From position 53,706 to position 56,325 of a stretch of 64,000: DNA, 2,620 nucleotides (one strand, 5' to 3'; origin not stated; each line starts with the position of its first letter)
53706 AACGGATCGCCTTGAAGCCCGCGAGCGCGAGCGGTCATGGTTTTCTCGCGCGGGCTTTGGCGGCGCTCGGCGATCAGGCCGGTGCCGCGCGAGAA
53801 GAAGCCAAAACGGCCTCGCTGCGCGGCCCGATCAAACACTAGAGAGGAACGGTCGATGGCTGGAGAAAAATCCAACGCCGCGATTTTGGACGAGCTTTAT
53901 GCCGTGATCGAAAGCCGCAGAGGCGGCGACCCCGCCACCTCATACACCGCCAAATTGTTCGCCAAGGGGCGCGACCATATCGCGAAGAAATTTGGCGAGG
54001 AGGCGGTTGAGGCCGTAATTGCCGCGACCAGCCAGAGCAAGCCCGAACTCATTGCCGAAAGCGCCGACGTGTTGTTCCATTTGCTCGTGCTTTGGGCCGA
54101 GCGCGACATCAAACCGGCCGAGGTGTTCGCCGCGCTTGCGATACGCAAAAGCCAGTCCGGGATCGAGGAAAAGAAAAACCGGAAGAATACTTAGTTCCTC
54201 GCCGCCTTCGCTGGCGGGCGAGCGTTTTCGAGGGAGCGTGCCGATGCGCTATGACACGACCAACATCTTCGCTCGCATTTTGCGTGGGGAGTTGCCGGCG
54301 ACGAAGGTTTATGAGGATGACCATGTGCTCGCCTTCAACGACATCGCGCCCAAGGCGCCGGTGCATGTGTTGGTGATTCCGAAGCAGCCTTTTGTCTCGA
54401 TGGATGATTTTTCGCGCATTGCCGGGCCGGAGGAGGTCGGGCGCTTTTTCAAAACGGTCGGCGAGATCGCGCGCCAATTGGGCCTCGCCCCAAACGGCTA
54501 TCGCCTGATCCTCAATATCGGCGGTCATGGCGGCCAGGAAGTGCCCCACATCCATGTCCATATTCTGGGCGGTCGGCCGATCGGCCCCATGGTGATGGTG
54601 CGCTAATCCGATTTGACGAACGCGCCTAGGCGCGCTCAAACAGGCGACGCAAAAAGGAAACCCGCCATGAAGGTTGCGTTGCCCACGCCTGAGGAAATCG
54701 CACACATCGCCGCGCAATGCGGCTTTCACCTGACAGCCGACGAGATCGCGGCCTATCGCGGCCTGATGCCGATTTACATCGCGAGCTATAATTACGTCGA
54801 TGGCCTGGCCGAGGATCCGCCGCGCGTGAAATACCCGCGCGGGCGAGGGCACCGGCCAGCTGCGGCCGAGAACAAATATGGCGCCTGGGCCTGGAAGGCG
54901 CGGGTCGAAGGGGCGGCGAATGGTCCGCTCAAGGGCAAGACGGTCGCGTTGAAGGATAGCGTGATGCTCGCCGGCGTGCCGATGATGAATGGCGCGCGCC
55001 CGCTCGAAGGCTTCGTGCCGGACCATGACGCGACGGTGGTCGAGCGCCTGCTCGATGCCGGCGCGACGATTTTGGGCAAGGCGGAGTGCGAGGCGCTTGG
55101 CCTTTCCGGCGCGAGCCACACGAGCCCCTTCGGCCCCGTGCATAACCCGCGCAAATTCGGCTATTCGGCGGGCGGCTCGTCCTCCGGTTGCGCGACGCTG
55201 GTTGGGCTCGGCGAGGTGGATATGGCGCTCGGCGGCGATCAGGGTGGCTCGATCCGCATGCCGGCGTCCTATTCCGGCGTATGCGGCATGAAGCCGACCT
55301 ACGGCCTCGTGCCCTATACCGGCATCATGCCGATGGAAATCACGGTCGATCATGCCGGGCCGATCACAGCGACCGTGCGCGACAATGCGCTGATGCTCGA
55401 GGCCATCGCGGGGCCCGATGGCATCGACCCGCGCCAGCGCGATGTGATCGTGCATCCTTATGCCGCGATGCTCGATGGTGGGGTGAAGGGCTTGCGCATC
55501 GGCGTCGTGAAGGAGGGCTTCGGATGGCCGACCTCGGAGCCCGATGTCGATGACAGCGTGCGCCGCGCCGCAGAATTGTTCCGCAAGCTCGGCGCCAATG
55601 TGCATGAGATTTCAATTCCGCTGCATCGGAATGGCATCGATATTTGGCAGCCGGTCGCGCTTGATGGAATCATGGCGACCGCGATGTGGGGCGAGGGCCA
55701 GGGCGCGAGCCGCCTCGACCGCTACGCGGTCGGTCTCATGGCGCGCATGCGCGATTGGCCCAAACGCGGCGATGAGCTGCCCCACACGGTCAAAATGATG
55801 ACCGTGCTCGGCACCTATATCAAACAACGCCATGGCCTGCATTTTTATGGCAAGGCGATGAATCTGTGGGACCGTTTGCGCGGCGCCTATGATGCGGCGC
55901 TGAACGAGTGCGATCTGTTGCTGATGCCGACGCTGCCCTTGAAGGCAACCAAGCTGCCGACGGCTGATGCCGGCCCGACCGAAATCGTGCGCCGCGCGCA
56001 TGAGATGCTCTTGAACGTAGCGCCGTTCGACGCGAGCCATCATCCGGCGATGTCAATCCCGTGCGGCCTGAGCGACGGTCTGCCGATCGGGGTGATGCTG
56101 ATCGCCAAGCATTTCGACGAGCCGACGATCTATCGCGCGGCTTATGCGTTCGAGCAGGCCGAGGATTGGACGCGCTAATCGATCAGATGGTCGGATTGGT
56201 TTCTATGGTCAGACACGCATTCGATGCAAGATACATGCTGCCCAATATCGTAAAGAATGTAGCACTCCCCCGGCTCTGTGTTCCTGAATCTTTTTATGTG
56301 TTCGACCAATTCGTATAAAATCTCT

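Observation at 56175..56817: AT-rich islet with a single orphan gene encoding a poly-acidic-N-terminus protein; candidate horizontally acquired toxin/defence/nuclease-like factor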

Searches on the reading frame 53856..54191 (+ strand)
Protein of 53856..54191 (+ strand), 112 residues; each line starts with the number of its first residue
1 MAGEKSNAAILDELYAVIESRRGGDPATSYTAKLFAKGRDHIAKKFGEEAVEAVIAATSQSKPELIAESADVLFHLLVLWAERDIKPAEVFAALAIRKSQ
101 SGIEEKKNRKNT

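Call 9: search_protein_families(library=pfam, proteins=[window:53856-54191:+])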
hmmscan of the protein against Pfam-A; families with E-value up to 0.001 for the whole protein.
window:53856-54191:+ (112 aa): 1 family
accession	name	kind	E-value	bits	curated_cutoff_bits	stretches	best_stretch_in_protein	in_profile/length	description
PF01503.22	PRA-PH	-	4.7e-20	72.2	21.3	1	12-95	2-83/86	Phosphoribosyl-ATP pyrophosphohydrolase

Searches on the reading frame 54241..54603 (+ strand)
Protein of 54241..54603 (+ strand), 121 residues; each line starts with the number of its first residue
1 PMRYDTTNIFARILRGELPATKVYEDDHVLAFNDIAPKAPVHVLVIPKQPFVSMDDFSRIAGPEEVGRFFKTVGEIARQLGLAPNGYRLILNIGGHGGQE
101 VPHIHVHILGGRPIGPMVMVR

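Call 9: search_protein_families(library=pfam, proteins=[window:54241-54603:+])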
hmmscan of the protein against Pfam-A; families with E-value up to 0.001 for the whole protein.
window:54241-54603:+ (121 aa): 2 families
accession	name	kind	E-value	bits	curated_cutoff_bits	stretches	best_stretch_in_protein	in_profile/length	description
PF01230.28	HIT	-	2.7e-28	98.9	21.5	1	15-113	1-97/98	HIT domain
PF11969.13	DcpS_C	-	8e-17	62.2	24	1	9-110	3-101/114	Scavenger mRNA decapping enzyme C-term binding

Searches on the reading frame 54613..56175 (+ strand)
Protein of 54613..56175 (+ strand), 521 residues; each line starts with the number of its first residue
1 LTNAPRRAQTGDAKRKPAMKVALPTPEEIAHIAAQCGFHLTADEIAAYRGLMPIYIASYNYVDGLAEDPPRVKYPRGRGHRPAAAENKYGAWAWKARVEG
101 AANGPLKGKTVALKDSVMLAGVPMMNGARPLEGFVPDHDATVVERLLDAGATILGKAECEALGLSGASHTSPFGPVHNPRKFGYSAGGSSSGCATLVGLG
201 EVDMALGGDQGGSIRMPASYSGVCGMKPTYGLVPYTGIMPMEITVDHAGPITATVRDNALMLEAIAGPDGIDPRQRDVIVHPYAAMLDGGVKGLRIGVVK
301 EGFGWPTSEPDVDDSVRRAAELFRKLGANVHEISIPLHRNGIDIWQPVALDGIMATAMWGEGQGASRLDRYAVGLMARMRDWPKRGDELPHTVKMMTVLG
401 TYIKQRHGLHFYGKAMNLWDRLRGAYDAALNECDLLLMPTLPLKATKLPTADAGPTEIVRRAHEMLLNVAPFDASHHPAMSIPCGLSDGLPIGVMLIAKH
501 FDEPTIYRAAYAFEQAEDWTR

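Call 9: search_protein_families(library=pfam, proteins=[window:54613-56175:+])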
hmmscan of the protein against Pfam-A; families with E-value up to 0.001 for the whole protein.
window:54613-56175:+ (521 aa): 1 family
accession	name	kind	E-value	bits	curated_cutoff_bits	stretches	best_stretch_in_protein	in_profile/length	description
PF01425.27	Amidase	-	1.2e-89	301.9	27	1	93-505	34-443/445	Amidase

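Call 13: find_related_loci(query=window:54613-56175:+, collection=genome_contigs, flank=6000)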
Query window:54613-56175:+ (521 aa) in genome_contigs; peptide patterns used: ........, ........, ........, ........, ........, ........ (x = any residue, [..] = any of these).
148 stretches matched a pattern; 89 encode a relative of the query (tblastn E <= 1e-3); the best 80 are kept; 79 distinct loci.
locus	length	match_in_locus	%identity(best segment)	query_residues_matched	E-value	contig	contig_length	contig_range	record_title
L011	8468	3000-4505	82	18-519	0e+0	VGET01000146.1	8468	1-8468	MAG: Alphaproteobacteria bacterium isolate K_Offshore_80m_m2_187 K_Offshore_80m_m2_187_Ga0194132_10016120, whole genome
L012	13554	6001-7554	86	6-521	0e+0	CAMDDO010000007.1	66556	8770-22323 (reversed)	MAG: Rhizobium sp. Q54 isolate MaH-04nov19-276 genome assembly, contig: MaH-04nov19-C762, whole genome shotgun sequence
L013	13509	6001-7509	77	17-519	0e+0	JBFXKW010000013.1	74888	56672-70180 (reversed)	MAG: Alphaproteobacteria bacterium isolate CA_2019_TPIn_84 NODE_1159_length_74888_cov_15.698707_TPIn, whole genome shotg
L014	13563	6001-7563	95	1-521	0e+0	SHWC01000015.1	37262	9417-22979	MAG: Alphaproteobacteria bacterium isolate Baikal-deep-G55 BACOMB-C4773, whole genome shotgun sequence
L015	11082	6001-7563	54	2-521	5e-180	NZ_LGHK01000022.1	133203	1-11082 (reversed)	Bradyrhizobium sp. NAS96.2 Bradyrhizobium_NAS96.2_c22, whole genome shotgun sequence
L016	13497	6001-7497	58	21-519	1e-178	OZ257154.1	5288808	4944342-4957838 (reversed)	MAG: Burkholderiales bacterium isolate 5a1f4b7f-29eb-4d11-b998-9e1cb223b6c6 genome assembly, chromosome: 1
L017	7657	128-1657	56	10-519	2e-177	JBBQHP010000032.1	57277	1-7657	MAG: Burkholderiales bacterium isolate Co_metawrap_896 Cmw_896_k141_2061963_length_57277_cov_12.9992, whole genome shotg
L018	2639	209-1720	57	18-521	0e+0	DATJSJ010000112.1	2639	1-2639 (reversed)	MAG TPA_asm: Acetobacteraceae bacterium isolate SMAG_U14990 k141_345293, whole genome shotgun sequence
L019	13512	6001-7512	57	19-521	1e-173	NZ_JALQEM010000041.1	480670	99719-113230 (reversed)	Caballeronia sp. GAFFF1 NODE_1_length_480670_cov_72.0578, whole genome shotgun sequence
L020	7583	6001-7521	56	14-519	1e-173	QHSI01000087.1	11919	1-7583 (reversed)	MAG: Candidatus Rokuibacteriota bacterium isolate AR34 14_0903_05_40cm_scaffold_3265_curated, whole genome shotgun seque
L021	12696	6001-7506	57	15-516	5e-172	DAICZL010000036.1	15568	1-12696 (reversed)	MAG TPA_asm: bacterium isolate clean1818 k141_7198, whole genome shotgun sequence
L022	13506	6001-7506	57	19-519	8e-172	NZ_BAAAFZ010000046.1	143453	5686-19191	Craurococcus roseus strain JCM 9933 sequence046, whole genome shotgun sequence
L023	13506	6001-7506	57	19-519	2e-169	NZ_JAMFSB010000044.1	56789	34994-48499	MAG: Paraburkholderia sp. isolate NGEE_A_bin36 k127_130797, whole genome shotgun sequence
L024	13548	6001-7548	57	3-521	3e-169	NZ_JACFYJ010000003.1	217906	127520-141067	Paraburkholderia bengalensis strain IR64_4_BI NODE_3_length_217906_cov_104.871561, whole genome shotgun sequence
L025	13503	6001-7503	55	19-519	8e-169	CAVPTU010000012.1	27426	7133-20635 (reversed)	MAG: uncultured Alphaproteobacteria bacterium isolate MFD09286.bin.2.171 genome assembly, contig: contig_115516, whole g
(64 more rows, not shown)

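Call 72: search_protein_families(library=pfam, proteins=[L014:7676-8074:+], max_evalue=0.01)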
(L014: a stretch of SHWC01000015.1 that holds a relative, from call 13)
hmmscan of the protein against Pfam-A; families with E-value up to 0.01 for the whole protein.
L014:7676-8074:+ (133 aa): 1 family
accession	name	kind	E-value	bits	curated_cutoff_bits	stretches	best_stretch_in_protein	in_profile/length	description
PF01124.23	MAPEG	-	3.4e-18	66.4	23.4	1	8-128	3-125/129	MAPEG family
